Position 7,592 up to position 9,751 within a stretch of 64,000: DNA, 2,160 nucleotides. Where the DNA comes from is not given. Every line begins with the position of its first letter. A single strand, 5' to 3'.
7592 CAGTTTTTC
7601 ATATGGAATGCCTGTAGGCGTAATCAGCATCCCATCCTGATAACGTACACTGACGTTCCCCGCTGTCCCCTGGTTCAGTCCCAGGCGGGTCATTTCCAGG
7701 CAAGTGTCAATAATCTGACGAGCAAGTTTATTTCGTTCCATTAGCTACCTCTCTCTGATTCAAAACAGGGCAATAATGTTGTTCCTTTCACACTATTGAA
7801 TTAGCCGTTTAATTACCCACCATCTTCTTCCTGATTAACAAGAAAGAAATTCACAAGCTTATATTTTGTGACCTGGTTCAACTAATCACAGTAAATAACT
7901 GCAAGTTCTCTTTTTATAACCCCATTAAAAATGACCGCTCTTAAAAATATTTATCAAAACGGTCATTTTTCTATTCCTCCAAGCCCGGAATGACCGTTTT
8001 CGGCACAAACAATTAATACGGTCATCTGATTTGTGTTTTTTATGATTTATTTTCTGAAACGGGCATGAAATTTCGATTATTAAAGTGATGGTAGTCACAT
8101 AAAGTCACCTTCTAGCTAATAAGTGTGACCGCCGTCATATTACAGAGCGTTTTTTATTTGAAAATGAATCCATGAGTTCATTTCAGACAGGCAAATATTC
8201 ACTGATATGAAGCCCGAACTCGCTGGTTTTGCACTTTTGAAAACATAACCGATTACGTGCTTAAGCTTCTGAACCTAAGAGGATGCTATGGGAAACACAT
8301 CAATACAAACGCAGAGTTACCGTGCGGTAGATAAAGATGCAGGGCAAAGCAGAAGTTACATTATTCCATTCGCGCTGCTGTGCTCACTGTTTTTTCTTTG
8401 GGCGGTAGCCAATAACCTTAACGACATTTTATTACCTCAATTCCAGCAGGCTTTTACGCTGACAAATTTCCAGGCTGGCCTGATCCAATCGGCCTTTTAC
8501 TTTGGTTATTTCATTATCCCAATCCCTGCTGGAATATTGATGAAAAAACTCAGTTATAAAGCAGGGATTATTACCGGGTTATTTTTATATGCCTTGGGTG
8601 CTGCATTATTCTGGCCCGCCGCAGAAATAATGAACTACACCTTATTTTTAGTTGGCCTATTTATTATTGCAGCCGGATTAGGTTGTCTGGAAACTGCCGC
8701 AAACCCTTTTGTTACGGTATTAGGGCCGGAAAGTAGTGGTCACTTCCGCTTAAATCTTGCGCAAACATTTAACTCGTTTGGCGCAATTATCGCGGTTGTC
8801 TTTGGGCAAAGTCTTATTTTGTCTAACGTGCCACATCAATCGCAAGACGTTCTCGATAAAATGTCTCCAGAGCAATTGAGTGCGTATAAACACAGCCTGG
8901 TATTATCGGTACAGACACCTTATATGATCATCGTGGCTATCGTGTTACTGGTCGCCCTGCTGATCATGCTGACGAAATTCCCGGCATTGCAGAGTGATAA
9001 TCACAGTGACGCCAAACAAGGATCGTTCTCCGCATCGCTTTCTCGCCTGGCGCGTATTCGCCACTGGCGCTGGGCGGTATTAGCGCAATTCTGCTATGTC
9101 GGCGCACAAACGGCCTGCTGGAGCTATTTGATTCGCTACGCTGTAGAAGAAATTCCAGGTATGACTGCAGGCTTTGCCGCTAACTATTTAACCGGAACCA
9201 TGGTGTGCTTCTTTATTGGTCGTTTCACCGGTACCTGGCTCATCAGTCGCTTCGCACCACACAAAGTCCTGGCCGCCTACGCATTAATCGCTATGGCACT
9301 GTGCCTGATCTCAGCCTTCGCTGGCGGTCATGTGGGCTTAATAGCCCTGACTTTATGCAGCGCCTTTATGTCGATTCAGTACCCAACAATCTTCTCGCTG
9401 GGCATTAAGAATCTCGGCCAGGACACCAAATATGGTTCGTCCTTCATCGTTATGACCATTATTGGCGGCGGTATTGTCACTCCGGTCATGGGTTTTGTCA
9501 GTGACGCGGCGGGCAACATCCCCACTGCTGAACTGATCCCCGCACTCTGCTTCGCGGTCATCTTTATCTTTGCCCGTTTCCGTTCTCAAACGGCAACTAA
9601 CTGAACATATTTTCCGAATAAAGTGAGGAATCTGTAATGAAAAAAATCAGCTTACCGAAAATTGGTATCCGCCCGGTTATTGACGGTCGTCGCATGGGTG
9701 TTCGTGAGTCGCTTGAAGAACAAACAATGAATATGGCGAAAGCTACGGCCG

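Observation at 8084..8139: Tandem CRP-like sites upstream of fucP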

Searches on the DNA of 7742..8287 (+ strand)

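Call 4: search_dna_similar(query=window:7742-8287:+, collection=ecoli_genomes, mode=near, max_rows=10)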
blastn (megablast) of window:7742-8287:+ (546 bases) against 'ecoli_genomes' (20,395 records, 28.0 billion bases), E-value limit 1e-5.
Records with a match: 5025; places in all: 5026; records where one place covers at least 80% of the query: 5013.
Genomes with a match: 5025 of 5426; with a place that covers at least 80% of the query: 5013. Places per genome that has any: lowest 1, median 1, highest 2. On chromosomes: 5025 places; on plasmids: 1.
Best place of each record, by identity: >=99% 1235; 95-99% 3790.
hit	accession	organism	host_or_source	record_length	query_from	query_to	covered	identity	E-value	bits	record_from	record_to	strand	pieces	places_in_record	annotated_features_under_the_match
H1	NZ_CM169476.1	Escherichia coli strain EC25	Homo sapiens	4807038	1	546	100%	100.0%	0e+0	1026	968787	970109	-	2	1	IS1-like element IS1A family transposase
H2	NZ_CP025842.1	Escherichia coli strain 720632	Homo sapiens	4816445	1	546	100%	100.0%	0e+0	1009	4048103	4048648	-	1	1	none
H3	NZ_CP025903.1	Escherichia coli strain 300709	Homo sapiens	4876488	1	546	100%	100.0%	0e+0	1009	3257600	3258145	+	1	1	none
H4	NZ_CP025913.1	Escherichia coli strain 203740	Homo sapiens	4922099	1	546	100%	100.0%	0e+0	1009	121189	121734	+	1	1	none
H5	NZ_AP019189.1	Escherichia coli strain M217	Homo sapiens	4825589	1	546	100%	100.0%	0e+0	1009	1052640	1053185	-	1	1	none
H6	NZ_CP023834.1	Escherichia coli strain 4/2-1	Homo sapiens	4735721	1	546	100%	100.0%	0e+0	1009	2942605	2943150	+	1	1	none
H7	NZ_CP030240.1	Escherichia coli strain ER1709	-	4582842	1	546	100%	100.0%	0e+0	1009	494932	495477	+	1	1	none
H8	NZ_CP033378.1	Escherichia coli strain L73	goose anus swab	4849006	1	546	100%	100.0%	0e+0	1009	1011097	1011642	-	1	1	none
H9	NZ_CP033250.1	Escherichia coli strain ECCHD184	chicken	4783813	1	546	100%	100.0%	0e+0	1009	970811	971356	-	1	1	none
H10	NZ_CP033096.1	Escherichia coli strain CP53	pig feces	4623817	1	546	100%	100.0%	0e+0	1009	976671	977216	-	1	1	none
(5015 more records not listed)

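Call 6: get_annotated_region(hit=H7, flank=6000)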
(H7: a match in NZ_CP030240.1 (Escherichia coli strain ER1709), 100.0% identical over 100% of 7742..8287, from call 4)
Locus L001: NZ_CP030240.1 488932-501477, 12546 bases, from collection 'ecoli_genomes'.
description: Escherichia coli strain ER1709 chromosome, complete genome
organism: Escherichia coli strain ER1709 (NCBI taxid 562)
replicon: chromosome; assembly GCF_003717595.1
host: -; source: -; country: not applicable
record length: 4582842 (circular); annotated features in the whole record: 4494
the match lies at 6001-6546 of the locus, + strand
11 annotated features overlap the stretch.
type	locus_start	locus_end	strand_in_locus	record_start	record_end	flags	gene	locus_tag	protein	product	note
CDS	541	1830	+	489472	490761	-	sdaC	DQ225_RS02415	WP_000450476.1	HAAAP family serine/threonine permease SdaC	-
CDS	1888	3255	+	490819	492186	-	sdaB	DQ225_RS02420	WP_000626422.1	L-serine ammonia-lyase II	-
CDS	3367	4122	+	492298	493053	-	xni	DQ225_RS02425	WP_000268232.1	flap endonuclease Xni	-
CDS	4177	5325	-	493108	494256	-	fucO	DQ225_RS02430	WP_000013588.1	lactaldehyde reductase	-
CDS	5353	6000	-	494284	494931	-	fucA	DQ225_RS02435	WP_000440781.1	L-fuculose-phosphate aldolase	-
CDS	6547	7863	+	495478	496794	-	fucP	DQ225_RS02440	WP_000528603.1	L-fucose:H+ symporter permease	-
CDS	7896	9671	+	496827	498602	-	fucI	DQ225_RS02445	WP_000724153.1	L-fucose isomerase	-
CDS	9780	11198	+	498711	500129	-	fucK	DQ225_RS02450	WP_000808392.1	L-fuculokinase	-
CDS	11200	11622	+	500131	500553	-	fucU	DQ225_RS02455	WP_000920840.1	L-fucose mutarotase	-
CDS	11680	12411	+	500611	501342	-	fucR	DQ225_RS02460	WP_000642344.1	L-fucose operon activator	-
CDS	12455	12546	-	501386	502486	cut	rlmM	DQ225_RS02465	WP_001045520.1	23S rRNA (cytidine(2498)-2'-O)-methyltransferase RlmM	-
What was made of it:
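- Closest known: Class III. Same: There are two CRP dimers plus a sugar-specific activator, FucR (annotated 'L-fucose operon activator', call 6).
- Checked: Gene identities (fucO, fucA, fucP, fucI, fucK, fucU, fucR) come from the RefSeq annotation of an E. coli record whose intergenic region is 100% identical (calls 4, 6).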

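Call 40: get_annotated_region(hit=H1, flank=300)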
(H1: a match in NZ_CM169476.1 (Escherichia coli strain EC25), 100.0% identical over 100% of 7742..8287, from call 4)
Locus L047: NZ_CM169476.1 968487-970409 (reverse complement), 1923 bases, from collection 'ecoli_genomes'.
description: Escherichia coli strain EC25 isolate PF_EC25 chromosome, whole genome shotgun sequence
organism: Escherichia coli strain EC25 (NCBI taxid 562)
replicon: chromosome; assembly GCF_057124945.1
host: Homo sapiens; source: Human gut; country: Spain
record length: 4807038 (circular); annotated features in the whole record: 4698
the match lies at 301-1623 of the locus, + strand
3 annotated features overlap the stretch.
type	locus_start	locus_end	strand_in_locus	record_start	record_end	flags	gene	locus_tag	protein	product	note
CDS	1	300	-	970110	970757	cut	fucA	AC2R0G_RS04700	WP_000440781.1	L-fuculose-phosphate aldolase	-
CDS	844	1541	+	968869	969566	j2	-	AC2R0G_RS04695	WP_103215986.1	IS1-like element IS1A family transposase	programmed frameshift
CDS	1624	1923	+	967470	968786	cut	fucP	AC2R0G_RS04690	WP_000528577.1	L-fucose:H+ symporter permease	-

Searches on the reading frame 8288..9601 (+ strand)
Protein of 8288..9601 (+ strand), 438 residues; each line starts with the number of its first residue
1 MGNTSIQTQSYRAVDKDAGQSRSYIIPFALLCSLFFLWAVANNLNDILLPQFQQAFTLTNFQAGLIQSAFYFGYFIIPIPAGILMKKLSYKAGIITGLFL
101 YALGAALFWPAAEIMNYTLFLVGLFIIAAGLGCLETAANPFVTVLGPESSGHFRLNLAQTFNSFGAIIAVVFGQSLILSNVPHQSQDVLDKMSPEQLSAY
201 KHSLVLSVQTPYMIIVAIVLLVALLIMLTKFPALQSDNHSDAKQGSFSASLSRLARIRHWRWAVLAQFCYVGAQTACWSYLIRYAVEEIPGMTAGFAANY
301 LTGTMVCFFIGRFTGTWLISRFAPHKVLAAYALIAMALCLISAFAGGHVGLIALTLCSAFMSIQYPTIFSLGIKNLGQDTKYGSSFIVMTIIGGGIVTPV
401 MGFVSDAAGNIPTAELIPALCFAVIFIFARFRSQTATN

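Call 20: find_related_loci(query=window:8288-9601:+, collection=genome_contigs, flank=2500)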
Query window:8288-9601:+ (438 aa) in genome_contigs; peptide patterns used: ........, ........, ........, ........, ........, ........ (x = any residue, [..] = any of these).
132 stretches matched a pattern; 49 encode a relative of the query (tblastn E <= 1e-3); 45 distinct loci.
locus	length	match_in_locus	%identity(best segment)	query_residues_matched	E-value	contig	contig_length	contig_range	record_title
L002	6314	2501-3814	100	1-438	0e+0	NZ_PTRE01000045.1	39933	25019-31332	Escherichia sp. MOD1-EC7003 MOD1-EC7003_45_length_39933_cov_122, whole genome shotgun sequence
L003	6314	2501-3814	99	1-438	0e+0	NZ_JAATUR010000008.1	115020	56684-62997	Escherichia coli strain SCPM-O-B-8794 8length=115020, whole genome shotgun sequence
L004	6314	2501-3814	98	1-438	0e+0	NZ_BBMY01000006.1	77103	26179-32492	Escherichia albertii NBRC 107761 = DSM 17582 strain NBRC 107761, whole genome shotgun sequence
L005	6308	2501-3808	93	1-438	0e+0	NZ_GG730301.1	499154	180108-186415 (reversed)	Citrobacter youngae ATCC 29220 Scfld2, whole genome shotgun sequence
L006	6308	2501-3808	93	1-438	0e+0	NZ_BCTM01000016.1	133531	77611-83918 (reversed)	Kluyvera cryocrescens NBRC 102467, whole genome shotgun sequence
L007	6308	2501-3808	93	1-438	0e+0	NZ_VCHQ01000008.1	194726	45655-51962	Klebsiella indica strain TOUT106 salmonela_mira_c8, whole genome shotgun sequence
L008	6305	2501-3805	92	1-437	0e+0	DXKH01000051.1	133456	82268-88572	MAG TPA_asm: Citrobacter sp. isolate HRGM_Genome_0066 HRGM_Genome_0066_51, whole genome shotgun sequence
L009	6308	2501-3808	91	1-438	0e+0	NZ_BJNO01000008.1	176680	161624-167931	Raoultella terrigena strain NBRC 14941 sequence08, whole genome shotgun sequence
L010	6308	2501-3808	91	1-438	0e+0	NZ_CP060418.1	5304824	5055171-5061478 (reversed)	Enterobacter sp. JUb54 strain RIT712 chromosome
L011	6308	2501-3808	94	1-438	0e+0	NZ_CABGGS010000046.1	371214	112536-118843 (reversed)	Klebsiella spallanzanii isolate SB6411, whole genome shotgun sequence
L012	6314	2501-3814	92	1-438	0e+0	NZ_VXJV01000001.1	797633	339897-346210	Salmonella enterica subsp. diarizonae strain CCUG 30040T contig_0000001, whole genome shotgun sequence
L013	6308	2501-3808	93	1-438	0e+0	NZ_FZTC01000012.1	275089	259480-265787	Klebsiella grimontii strain 06D021, whole genome shotgun sequence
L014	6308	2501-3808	92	1-438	0e+0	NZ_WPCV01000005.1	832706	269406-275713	Citrobacter sp. On2M On2M_5, whole genome shotgun sequence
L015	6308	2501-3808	90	1-438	0e+0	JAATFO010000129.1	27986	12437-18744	MAG: Enterobacterales bacterium isolate bin_230 k141_6892019, whole genome shotgun sequence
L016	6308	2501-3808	92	1-438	0e+0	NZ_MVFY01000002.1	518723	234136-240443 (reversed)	Citrobacter portucalensis strain A60 A60_S7_L001_NODE_2_length_518723_cov_20.9124, whole genome shotgun sequence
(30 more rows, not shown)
